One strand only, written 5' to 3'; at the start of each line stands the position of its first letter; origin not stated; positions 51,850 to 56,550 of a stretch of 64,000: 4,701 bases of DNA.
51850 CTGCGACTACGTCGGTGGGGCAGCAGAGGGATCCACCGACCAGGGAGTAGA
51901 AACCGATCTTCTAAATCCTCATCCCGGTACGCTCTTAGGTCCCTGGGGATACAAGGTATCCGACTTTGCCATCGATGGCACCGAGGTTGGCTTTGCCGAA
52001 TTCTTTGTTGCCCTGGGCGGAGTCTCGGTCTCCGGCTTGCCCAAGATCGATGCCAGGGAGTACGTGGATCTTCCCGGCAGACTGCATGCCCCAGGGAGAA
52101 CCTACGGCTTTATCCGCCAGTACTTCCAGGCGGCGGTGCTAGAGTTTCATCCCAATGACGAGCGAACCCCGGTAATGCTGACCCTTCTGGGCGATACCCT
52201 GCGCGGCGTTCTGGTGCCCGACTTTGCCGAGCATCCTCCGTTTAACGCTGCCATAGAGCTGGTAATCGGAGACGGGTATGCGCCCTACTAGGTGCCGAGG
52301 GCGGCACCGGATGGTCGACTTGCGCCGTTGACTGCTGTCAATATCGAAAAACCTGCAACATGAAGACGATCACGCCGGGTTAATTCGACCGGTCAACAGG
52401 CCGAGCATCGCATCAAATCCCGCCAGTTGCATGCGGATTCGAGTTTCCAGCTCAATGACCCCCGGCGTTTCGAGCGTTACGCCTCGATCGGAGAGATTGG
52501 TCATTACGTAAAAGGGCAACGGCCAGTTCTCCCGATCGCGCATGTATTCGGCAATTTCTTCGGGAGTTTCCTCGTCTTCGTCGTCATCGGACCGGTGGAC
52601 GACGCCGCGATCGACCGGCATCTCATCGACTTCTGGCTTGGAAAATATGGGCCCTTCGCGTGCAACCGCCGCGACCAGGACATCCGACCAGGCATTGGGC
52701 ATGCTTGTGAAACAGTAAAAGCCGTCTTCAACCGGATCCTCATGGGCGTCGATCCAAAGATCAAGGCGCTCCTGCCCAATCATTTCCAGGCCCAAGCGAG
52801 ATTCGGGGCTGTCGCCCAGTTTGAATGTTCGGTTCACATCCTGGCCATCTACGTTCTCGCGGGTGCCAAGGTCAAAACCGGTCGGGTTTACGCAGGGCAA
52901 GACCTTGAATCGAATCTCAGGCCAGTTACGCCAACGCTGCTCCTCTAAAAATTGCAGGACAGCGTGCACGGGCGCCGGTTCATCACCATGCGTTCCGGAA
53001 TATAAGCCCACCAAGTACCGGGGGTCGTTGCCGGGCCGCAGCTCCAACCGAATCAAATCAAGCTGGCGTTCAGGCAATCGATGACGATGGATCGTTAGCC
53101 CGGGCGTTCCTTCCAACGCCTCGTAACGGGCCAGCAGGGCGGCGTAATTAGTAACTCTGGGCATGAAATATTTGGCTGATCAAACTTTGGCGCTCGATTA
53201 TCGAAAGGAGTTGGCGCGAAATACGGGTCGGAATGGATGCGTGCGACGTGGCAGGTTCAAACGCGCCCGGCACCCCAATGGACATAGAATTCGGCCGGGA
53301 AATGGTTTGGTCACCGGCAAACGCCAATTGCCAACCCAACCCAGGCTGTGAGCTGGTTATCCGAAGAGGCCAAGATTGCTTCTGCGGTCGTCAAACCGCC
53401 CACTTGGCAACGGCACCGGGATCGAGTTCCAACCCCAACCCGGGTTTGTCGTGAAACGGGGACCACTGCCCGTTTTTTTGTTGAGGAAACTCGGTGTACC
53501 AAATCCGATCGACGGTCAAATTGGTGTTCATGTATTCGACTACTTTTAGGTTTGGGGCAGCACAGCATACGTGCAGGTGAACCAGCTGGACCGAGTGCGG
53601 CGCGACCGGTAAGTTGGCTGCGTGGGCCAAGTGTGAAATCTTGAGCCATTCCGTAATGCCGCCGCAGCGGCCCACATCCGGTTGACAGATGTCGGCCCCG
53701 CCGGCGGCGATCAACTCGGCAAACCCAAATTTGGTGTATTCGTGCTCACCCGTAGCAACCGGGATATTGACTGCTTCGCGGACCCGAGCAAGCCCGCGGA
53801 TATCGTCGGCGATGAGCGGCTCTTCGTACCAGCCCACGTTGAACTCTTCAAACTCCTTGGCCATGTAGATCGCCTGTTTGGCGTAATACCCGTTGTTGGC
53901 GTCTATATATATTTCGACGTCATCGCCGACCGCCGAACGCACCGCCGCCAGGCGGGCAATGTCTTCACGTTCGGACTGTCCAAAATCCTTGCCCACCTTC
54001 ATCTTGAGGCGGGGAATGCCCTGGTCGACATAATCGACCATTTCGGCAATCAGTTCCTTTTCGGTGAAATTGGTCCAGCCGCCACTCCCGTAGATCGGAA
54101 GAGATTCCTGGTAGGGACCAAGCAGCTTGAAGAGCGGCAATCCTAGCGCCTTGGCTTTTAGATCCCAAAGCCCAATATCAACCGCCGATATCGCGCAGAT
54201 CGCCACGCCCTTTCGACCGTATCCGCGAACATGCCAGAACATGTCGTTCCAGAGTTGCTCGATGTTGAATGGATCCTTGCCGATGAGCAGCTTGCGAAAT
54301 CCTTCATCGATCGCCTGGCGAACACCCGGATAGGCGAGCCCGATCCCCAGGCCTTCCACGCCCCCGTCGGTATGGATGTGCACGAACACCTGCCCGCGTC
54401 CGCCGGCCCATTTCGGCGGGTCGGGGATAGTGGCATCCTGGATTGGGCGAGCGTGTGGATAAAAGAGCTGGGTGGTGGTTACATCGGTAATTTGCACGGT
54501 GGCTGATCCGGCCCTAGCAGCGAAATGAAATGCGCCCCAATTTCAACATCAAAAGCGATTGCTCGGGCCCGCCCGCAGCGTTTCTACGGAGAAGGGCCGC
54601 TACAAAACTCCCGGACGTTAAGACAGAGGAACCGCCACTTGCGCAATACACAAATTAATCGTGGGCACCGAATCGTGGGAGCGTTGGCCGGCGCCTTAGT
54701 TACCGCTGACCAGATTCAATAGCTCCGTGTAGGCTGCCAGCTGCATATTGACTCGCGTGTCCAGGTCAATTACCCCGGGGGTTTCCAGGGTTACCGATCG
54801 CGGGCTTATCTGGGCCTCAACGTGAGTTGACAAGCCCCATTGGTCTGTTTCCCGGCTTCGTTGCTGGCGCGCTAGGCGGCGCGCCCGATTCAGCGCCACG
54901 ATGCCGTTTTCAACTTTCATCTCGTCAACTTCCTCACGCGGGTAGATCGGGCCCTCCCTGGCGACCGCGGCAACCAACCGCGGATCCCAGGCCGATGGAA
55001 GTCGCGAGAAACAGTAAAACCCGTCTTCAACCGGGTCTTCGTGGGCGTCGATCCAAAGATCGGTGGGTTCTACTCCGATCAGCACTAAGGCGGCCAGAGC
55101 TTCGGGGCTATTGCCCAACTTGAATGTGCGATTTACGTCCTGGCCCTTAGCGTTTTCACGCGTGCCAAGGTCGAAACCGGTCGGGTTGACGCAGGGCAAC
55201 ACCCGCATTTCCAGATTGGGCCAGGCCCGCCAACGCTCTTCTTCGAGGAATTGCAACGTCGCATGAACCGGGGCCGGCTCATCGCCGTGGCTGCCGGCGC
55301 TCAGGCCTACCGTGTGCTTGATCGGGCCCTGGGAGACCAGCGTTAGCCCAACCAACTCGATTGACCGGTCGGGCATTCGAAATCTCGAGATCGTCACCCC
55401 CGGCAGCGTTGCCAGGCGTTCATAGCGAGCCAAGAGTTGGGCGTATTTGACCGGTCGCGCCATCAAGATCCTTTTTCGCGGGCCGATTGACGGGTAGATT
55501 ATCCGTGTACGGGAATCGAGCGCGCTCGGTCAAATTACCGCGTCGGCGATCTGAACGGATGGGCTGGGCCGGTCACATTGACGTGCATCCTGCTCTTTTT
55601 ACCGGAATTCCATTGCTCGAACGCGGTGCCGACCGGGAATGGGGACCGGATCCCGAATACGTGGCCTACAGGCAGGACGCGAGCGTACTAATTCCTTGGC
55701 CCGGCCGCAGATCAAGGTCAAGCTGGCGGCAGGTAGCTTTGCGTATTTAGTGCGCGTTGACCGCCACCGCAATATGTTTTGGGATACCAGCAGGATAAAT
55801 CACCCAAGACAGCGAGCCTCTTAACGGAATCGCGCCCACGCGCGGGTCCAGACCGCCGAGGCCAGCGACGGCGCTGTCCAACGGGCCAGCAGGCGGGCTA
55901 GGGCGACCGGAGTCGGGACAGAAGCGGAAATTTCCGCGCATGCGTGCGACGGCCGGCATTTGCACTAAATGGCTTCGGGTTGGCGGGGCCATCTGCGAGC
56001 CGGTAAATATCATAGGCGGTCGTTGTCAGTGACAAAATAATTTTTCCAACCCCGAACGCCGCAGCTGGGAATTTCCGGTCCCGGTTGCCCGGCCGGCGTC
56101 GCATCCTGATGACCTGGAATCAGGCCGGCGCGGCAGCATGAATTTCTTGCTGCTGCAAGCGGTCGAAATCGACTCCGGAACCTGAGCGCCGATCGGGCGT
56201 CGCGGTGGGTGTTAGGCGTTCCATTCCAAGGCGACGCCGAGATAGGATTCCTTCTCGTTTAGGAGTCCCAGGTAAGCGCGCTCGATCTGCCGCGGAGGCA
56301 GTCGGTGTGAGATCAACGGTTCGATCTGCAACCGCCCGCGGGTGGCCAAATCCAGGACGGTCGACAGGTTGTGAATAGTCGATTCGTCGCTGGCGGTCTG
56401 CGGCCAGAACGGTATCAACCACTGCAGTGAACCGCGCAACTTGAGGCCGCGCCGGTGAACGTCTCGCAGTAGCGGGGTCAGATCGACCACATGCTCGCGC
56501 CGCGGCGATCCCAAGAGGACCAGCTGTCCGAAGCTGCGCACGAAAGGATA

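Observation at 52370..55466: AstE/AspA hydrolase, MR/MLE enolase-superfamily enzyme, AstE/AspA hydrolase three-gene array: candidate N-acyl-amino-acid racemisation/deacylation pathway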

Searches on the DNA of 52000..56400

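Call 33: search_rna_families(source=window, start=52000, end=56400, threshold=evalue, max_evalue=1)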
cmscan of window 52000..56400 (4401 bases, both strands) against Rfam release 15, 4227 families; matches with E-value up to 1: 0.
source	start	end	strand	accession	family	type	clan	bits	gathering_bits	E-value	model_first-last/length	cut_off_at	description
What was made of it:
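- Tried and rejected: Rfam scan of 52000-56400 at E up to 1 found no RNA element in the long intergenic gaps (call 33).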

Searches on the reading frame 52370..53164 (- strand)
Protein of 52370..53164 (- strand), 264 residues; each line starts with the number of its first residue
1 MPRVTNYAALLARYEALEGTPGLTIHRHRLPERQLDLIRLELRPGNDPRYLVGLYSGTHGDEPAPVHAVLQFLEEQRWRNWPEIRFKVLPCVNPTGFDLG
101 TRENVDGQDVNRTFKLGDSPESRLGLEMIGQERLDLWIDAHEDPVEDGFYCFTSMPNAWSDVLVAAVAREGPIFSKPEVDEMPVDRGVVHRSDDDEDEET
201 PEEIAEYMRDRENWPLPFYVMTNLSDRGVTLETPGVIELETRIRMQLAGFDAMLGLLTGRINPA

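Call 3: search_protein_families(library=pfam, proteins=[window:52370-53164:-], max_evalue=0.01)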
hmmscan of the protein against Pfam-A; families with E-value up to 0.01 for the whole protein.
window:52370-53164:- (264 aa): 1 family
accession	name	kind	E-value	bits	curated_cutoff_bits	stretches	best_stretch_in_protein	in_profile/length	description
PF24827.1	AstE_AspA_cat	-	7.7e-07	29.3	25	1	54-119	7-69/192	Succinylglutamate desuccinylase/Aspartoacylase catalytic domain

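Call 4: search_protein_families(library=ncbifam, proteins=[window:52370-53164:-], max_evalue=0.01)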
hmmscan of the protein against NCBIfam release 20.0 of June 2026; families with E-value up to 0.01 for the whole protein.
window:52370-53164:- (264 aa): 3 families
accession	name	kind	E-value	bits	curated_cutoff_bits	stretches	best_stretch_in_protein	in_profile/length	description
NF052223.1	ActylOrnDeactShew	equivalog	1.3e-12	47.5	400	1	54-192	68-222/269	N-acetyl-ornithine deacetylase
NF007897.0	PRK10602.1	equivalog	1.5e-07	30.7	157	1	55-115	45-102/237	murein tripeptide amidase MpaA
NF002601.0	PRK02259.1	equivalog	0.00037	19.7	180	1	52-120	7-72/293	aspartoacylase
